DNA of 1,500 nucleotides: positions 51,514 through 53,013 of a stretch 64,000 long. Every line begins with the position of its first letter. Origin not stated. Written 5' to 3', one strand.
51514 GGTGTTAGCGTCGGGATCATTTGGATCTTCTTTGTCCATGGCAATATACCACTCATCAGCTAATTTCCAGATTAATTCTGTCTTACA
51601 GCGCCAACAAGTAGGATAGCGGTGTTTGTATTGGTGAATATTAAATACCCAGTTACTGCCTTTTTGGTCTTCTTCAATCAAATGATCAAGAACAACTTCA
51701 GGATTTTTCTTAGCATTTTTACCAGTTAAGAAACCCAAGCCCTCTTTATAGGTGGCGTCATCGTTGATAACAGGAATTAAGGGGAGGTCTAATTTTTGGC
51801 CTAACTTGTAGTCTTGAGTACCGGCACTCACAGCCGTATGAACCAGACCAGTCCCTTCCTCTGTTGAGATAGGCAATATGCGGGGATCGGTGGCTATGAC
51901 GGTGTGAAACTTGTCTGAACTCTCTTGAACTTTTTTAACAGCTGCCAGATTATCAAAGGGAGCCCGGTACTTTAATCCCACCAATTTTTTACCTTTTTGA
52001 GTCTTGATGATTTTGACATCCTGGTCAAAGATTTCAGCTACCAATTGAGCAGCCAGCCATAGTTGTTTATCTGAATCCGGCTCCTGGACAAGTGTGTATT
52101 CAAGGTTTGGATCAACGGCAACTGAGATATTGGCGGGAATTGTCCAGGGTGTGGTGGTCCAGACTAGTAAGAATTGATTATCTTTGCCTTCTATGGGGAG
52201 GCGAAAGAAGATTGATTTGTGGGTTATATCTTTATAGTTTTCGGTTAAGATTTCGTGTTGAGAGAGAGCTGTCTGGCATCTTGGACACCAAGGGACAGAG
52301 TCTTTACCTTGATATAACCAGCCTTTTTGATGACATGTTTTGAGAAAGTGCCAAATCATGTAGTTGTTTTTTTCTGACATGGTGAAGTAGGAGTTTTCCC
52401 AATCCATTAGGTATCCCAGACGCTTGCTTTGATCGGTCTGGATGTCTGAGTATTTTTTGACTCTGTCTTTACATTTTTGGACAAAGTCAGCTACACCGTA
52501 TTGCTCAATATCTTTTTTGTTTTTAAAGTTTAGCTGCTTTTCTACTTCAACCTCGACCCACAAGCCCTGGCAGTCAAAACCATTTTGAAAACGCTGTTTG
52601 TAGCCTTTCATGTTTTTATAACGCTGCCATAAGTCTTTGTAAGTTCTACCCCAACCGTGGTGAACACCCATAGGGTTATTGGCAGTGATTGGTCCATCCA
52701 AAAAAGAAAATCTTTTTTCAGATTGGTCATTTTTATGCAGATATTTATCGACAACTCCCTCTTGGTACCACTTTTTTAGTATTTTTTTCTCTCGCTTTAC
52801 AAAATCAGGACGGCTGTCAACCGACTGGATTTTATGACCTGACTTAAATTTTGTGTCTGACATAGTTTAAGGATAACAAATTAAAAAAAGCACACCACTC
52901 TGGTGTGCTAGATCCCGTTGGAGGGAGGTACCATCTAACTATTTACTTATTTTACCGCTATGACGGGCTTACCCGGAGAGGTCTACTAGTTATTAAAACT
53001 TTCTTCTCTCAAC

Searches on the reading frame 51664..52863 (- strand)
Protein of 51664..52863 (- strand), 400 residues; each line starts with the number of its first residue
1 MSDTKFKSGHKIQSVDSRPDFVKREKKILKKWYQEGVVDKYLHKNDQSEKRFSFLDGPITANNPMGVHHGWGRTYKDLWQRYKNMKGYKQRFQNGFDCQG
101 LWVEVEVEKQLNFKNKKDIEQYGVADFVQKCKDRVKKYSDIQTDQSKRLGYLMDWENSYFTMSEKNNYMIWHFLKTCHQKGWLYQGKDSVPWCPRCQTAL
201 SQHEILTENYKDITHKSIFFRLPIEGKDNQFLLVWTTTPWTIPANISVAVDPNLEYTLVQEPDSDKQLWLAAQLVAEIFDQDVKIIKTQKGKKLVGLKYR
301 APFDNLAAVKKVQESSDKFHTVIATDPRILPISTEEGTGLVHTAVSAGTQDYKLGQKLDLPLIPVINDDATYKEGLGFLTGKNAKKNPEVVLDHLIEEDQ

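Call 11: find_related_loci(query=window:51664-52863:-, collection=genome_contigs, flank=3000)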
Query window:51664-52863:- (400 aa) in genome_contigs; peptide patterns used: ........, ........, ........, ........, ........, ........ (x = any residue, [..] = any of these).
31 stretches matched a pattern; 5 encode a relative of the query (tblastn E <= 1e-3); 5 distinct loci.
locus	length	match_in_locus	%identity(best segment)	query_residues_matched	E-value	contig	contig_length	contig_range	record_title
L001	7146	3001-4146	63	15-399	2e-172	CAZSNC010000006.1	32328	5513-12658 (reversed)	MAG TPA_asm: uncultured Gammaproteobacteria bacterium isolate SRP278252_co1_260 genome assembly, contig: NODE_2134_lengt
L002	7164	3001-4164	59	11-400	9e-164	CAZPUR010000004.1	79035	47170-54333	MAG TPA_asm: uncultured Pseudomonadales bacterium isolate binchicken_co34_574 genome assembly, contig: NODE_337_length_7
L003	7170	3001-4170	61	15-398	1e-163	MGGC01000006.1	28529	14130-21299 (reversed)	MAG: Candidatus Woesebacteria bacterium RIFCSPHIGHO2_01_FULL_38_10 rifcsphigho2_01_scaffold_14679, whole genome shotgun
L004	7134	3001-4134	56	12-399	4e-147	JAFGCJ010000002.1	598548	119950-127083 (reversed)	MAG: Candidatus Dojkabacteria bacterium isolate Zod_Metabat.1102 k87_2421817, whole genome shotgun sequence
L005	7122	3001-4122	54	12-384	2e-138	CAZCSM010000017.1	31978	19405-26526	MAG TPA_asm: uncultured Candidatus Saccharibacteria bacterium isolate SRP192927_co10_24 genome assembly, contig: NODE_72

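Call 19: find_homologous_proteins(query=window:51664-52863:-, max_evalue=1e-100)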
Query window:51664-52863:- (400 aa): 889 proteins with E <= 1e-100 among 5387 candidates; the best 120 are listed.
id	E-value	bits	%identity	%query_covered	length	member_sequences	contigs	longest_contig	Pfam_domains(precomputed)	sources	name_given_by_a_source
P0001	3.7e-192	657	70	98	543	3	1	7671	PF09334.18,PF00133.29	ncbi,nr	ncbi:class I tRNA ligase family protein, partial [Patescibacteria group bacterium]|nr:class I tRNA l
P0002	3.2e-189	647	69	97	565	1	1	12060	PF00133.29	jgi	jgi:isoleucyl-tRNA synthetase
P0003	1.9e-187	641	68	98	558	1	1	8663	PF00133.29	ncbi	ncbi:MAG: class I tRNA ligase family protein, partial [bacterium]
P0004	2.4e-184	631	69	95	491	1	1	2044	PF09334.18,PF00133.29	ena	-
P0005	6.4e-182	623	67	97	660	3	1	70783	PF00133.29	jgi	jgi:isoleucyl-tRNA synthetase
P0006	1.3e-181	622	66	97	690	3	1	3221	PF00133.29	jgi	-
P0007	1.9e-180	618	65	99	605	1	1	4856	PF00133.29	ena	-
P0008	4.8e-180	617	66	97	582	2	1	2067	PF09334.18,PF00133.29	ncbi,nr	ncbi:MAG: class I tRNA ligase family protein, partial [Candidatus Chisholmbacteria bacterium]|nr:cla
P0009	2.0e-179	615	65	97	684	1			PF00133.29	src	-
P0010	2.5e-179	614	64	99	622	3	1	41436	PF09334.18,PF00133.29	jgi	-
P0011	3.0e-179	614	66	97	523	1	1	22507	PF09334.18,PF00133.29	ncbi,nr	ncbi:class I tRNA ligase family protein, partial [Candidatus Gottesmanbacteria bacterium]|nr:class I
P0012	3.8e-179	614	64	99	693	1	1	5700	PF09334.18,PF00133.29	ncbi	-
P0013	2.4e-177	608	65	97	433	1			PF00133.29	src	-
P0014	6.8e-177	606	68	95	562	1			PF09334.18,PF00133.29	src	-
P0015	1.1e-175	602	63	99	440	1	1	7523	PF00133.29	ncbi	ncbi:MAG: class I tRNA ligase family protein, partial [Patescibacteria group bacterium]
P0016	1.5e-175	602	67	92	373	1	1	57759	PF00133.29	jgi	jgi:isoleucyl-tRNA synthetase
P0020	6.9e-174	597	64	97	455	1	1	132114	PF00133.29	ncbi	-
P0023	1.0e-173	596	63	97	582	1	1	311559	PF00133.29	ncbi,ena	-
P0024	1.0e-173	596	65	97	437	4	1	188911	PF00133.29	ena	-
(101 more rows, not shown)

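Call 21: find_related_loci(query=A1, collection=metagenome_contigs, flank=2500)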
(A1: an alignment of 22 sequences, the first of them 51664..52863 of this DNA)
Query A1 (400 aa) in metagenome_contigs; peptide patterns used: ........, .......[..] (x = any residue, [..] = any of these).
600 stretches matched a pattern (row limit reached: there are more); 599 encode a relative of the query (tblastn E <= 1e-3); the best 80 are kept; 80 distinct loci.
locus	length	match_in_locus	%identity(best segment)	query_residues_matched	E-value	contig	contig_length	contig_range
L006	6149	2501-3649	63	5-395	5e-172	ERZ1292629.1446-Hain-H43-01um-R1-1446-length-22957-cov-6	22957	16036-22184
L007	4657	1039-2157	58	20-395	7e-144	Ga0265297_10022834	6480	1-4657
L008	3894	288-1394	58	25-399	3e-141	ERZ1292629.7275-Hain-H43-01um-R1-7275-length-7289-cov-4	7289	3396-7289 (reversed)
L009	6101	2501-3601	50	15-395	2e-128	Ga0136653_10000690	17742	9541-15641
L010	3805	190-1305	48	18-395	5e-127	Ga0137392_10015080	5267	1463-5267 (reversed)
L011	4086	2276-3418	51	14-397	8e-128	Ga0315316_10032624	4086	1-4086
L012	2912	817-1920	51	20-382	2e-128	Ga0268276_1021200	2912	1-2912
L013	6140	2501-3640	45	2-395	4e-123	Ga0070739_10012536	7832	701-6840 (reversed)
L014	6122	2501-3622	50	12-398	6e-123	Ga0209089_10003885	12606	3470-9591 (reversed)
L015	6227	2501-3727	45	1-397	4e-120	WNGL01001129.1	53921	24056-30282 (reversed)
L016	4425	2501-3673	47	6-395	9e-120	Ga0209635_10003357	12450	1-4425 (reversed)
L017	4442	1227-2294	50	44-395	9e-121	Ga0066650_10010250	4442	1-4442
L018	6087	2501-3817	42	12-397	9e-119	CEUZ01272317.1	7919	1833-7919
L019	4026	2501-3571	49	25-395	1e-115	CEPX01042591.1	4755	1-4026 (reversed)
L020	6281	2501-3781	40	20-395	7e-113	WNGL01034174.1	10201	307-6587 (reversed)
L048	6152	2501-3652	37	24-393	3e-72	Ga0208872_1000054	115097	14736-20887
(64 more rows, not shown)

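Call 36: find_encoding_contigs(protein=P0001, flank=2500, max_places=3)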
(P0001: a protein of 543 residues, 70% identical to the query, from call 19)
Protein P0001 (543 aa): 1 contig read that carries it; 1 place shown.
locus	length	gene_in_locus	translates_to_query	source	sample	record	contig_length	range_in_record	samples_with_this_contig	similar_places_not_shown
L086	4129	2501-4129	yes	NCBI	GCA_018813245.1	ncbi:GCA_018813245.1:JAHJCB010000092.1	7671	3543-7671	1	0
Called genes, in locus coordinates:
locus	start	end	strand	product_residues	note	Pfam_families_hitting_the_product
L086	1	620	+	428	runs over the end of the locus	PF11104:PilM_2 (weak), PF02491:SHS2_FTSA, PF06723:MreB_Mbl, PF14450:FtsA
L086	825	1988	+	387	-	PF00091:Tubulin, PF12327:FtsZ_C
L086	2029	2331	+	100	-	-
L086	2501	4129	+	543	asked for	PF00133:tRNA-synt_1, PF09334:tRNA-synt_1g (faint)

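Call 37: find_encoding_contigs(protein=P0002, flank=2500, max_places=3)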
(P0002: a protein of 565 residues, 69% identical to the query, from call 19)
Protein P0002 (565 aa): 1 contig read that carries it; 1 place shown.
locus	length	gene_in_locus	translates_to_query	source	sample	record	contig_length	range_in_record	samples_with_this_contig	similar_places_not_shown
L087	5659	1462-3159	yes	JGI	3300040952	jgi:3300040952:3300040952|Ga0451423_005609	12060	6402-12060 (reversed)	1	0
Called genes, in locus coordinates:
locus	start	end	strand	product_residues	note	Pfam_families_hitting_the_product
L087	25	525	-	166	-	PF06114:Peptidase_M78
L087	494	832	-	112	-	PF12844:HTH_19, PF13560:HTH_31 (weak), PF01381:HTH_3, PF13443:HTH_26 (weak)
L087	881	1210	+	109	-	-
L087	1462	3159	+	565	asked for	PF00133:tRNA-synt_1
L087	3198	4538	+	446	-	PF00133:tRNA-synt_1, PF08264:Anticodon_1, PF19302:DUF5915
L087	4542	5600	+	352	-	PF01098:FTSW_RODA_SPOVE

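Call 38: find_encoding_contigs(protein=P0003, flank=2500, max_places=3)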
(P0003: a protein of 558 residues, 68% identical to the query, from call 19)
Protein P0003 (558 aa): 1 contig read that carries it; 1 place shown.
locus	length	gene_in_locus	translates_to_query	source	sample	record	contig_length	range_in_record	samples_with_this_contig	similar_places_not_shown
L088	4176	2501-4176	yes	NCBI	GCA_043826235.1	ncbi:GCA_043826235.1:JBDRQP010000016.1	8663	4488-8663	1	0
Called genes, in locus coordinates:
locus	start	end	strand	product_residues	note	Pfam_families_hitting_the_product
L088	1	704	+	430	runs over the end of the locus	PF11104:PilM_2 (faint), PF14450:FtsA (weak), PF02491:SHS2_FTSA, PF06277:EutA (faint), PF06723:MreB_Mbl (weak), PF14450:FtsA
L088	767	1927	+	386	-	PF00091:Tubulin, PF12327:FtsZ_C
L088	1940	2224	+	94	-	-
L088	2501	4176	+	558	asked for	PF00133:tRNA-synt_1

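Call 39: find_encoding_contigs(protein=P0005, flank=2500, max_places=3)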
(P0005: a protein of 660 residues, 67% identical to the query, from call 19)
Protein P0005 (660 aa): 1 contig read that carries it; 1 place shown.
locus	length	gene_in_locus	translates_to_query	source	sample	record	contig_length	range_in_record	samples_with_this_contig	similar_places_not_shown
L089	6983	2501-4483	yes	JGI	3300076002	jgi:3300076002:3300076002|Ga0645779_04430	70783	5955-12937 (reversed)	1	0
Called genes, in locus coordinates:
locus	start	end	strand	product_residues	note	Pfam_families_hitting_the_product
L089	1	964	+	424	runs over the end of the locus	PF02491:SHS2_FTSA, PF06723:MreB_Mbl, PF14450:FtsA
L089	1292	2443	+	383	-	PF00091:Tubulin, PF12327:FtsZ_C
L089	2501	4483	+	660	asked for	PF00133:tRNA-synt_1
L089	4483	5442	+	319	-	PF08264:Anticodon_1, PF19302:DUF5915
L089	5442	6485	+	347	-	PF01098:FTSW_RODA_SPOVE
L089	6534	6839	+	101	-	PF00829:Ribosomal_L21p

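Call 42: find_encoding_contigs(protein=P0010, flank=1500, max_places=2)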
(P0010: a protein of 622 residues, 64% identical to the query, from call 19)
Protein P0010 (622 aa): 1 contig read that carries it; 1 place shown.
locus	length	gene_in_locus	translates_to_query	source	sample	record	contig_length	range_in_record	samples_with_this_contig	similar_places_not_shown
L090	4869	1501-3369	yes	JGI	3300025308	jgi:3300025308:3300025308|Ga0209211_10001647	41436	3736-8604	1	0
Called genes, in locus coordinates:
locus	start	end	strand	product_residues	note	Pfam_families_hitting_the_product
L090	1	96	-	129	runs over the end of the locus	PF07883:Cupin_2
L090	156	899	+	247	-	PF04294:VanW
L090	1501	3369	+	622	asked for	PF00133:tRNA-synt_1, PF09334:tRNA-synt_1g (faint)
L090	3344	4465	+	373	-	PF00133:tRNA-synt_1 (weak), PF08264:Anticodon_1, PF19302:DUF5915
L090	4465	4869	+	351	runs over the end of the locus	PF01098:FTSW_RODA_SPOVE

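Call 43: find_encoding_contigs(protein=P0011, flank=1500, max_places=2)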
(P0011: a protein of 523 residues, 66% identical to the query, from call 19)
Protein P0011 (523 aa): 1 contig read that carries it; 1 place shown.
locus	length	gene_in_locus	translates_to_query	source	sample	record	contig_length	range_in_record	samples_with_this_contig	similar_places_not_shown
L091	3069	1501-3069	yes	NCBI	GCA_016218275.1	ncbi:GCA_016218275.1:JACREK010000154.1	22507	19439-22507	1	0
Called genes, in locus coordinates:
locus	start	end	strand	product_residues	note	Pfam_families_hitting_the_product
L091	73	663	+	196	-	-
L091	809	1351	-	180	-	PF01936:NYN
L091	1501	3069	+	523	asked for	PF00133:tRNA-synt_1, PF09334:tRNA-synt_1g (faint)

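Call 44: find_encoding_contigs(protein=P0016, flank=1500, max_places=2)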
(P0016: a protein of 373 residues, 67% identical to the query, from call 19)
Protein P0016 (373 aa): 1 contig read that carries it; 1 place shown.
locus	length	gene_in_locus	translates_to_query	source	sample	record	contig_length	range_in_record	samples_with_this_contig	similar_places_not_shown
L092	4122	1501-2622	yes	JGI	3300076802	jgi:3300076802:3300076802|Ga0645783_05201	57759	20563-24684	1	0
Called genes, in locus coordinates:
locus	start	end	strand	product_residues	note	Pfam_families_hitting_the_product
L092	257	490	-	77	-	PF07963:N_methyl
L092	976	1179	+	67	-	-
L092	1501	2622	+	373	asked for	PF00133:tRNA-synt_1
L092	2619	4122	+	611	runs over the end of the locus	PF00133:tRNA-synt_1, PF08264:Anticodon_1, PF19302:DUF5915 (weak)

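Call 45: find_encoding_contigs(protein=P0020, flank=1500, max_places=2)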
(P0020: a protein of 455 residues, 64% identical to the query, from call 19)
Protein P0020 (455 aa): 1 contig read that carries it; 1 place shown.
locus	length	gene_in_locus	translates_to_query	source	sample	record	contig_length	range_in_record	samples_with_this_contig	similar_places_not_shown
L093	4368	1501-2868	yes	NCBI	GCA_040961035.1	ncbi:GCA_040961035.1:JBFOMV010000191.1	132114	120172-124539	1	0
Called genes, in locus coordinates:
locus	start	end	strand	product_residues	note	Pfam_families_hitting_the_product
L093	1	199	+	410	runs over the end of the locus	PF02491:SHS2_FTSA, PF06723:MreB_Mbl, PF14450:FtsA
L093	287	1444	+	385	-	PF00091:Tubulin, PF12327:FtsZ_C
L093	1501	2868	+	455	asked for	PF00133:tRNA-synt_1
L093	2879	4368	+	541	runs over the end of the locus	PF00133:tRNA-synt_1, PF08264:Anticodon_1, PF19302:DUF5915 (weak)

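Call 46: find_encoding_contigs(protein=P0023, flank=1500, max_places=2)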
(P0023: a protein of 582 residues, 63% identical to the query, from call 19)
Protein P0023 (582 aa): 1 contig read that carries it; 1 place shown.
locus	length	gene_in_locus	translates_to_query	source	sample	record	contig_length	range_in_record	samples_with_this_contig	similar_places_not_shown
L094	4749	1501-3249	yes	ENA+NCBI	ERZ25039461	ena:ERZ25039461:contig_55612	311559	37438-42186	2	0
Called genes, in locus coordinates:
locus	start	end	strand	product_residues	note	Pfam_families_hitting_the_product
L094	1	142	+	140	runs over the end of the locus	PF14450:FtsA (weak)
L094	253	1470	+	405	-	PF00091:Tubulin, PF12327:FtsZ_C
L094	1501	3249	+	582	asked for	PF00133:tRNA-synt_1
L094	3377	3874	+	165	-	PF08264:Anticodon_1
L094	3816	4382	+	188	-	PF08264:Anticodon_1, PF19302:DUF5915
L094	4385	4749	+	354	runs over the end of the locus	PF01098:FTSW_RODA_SPOVE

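Call 47: find_encoding_contigs(protein=P0024, flank=1500, max_places=2)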
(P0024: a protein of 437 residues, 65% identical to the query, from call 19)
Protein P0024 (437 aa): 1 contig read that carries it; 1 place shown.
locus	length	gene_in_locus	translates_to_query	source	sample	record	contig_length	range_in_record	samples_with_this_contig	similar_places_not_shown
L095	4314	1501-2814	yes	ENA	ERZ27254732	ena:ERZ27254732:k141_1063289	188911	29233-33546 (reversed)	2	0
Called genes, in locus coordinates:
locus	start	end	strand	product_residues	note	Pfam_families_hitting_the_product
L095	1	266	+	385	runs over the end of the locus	PF00091:Tubulin, PF12327:FtsZ_C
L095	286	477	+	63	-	-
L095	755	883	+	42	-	-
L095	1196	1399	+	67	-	-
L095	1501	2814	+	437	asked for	PF00133:tRNA-synt_1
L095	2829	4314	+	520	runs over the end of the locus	PF00133:tRNA-synt_1, PF08264:Anticodon_1, PF19302:DUF5915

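Call 57: find_encoding_contigs(protein=P0012, flank=1500, max_places=2)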
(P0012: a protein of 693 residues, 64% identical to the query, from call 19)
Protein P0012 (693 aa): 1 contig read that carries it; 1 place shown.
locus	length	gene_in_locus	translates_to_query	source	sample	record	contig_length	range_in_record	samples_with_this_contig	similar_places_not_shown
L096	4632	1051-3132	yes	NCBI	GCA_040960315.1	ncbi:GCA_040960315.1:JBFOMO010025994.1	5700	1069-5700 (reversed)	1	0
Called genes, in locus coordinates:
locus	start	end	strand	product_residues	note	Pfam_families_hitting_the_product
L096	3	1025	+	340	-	?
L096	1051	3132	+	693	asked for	PF00133:tRNA-synt_1, PF09334:tRNA-synt_1g (faint)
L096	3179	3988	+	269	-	PF08264:Anticodon_1, PF19302:DUF5915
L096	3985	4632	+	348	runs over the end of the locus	PF01098:FTSW_RODA_SPOVE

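Call 58: find_encoding_contigs(protein=P0015, flank=1500, max_places=2)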
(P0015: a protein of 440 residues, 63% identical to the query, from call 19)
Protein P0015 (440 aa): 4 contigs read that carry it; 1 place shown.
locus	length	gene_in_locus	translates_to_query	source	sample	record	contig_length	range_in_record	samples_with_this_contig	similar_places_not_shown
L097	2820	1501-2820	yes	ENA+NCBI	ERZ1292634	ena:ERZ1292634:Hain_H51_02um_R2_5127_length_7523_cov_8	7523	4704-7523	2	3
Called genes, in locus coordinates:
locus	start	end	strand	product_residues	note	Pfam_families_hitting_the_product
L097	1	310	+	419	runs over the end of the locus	PF11104:PilM_2 (faint), PF14450:FtsA (weak), PF02491:SHS2_FTSA, PF06723:MreB_Mbl (weak), PF14450:FtsA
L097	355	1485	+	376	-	PF00091:Tubulin, PF12327:FtsZ_C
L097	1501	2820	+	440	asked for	PF00133:tRNA-synt_1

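Call 72: find_homologous_proteins(query=L048:2465-3664:+, max_evalue=1e-60)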
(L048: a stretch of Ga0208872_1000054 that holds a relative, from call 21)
Query L048:2465-3664:+ (400 aa): 7832 proteins with E <= 1e-60 among 8000 candidates; the best 120 are listed.
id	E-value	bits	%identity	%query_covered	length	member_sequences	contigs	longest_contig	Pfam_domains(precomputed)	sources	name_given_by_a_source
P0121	3.5e-216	736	81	100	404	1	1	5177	PF09334.18,PF00133.29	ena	-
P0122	5.0e-191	653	71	100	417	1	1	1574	PF09334.18,PF00133.29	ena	-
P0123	2.7e-181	621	69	100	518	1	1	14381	PF09334.18,PF00133.29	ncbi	-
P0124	3.1e-181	621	69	100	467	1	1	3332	PF09334.18,PF00133.29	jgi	-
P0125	4.0e-181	620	67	100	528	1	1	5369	PF09334.18,PF00133.29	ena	-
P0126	1.2e-180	619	70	99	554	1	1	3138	PF09334.18,PF00133.29,PF00300.28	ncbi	ncbi:MAG: class I tRNA ligase family protein, partial [Nitrospira sp.]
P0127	2.7e-176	604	69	96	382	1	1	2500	PF09334.18,PF00133.29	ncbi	-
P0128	2.7e-175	601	66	98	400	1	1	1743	PF09334.18,PF00133.29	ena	-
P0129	3.0e-175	601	65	100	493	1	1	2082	PF09334.18,PF00133.29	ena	-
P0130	1.9e-174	598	63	100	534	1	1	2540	PF09334.18,PF00133.29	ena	-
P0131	5.6e-174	597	66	100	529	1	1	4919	PF09334.18,PF00133.29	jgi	jgi:isoleucyl-tRNA synthetase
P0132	3.6e-173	594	67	99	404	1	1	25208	PF09334.18,PF00133.29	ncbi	-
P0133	7.4e-173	593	67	99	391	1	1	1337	PF00133.29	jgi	-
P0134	1.4e-172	592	65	100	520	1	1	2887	PF09334.18,PF00133.29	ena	-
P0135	2.6e-172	591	67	99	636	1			PF09334.18,PF00133.29,PF00300.28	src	-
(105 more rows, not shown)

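Call 82: search_protein_families(library=pfam, proteins=[L004:2755-2979:+, L005:2666-2851:+], max_evalue=0.01)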
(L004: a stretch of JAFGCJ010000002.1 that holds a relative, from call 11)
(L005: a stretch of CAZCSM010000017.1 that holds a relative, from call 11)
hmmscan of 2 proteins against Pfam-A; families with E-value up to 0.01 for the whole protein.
L004:2755-2979:+ (74 aa): 1 family
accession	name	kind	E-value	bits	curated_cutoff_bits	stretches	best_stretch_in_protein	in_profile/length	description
PF06803.17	DUF1232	-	5.8e-11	42.4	23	1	28-60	6-37/37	Protein of unknown function (DUF1232)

L005:2666-2851:+ (61 aa): 1 family
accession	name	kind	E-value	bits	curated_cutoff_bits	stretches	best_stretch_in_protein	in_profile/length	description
PF06803.17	DUF1232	-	3.8e-15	55.8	23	1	9-43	3-37/37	Protein of unknown function (DUF1232)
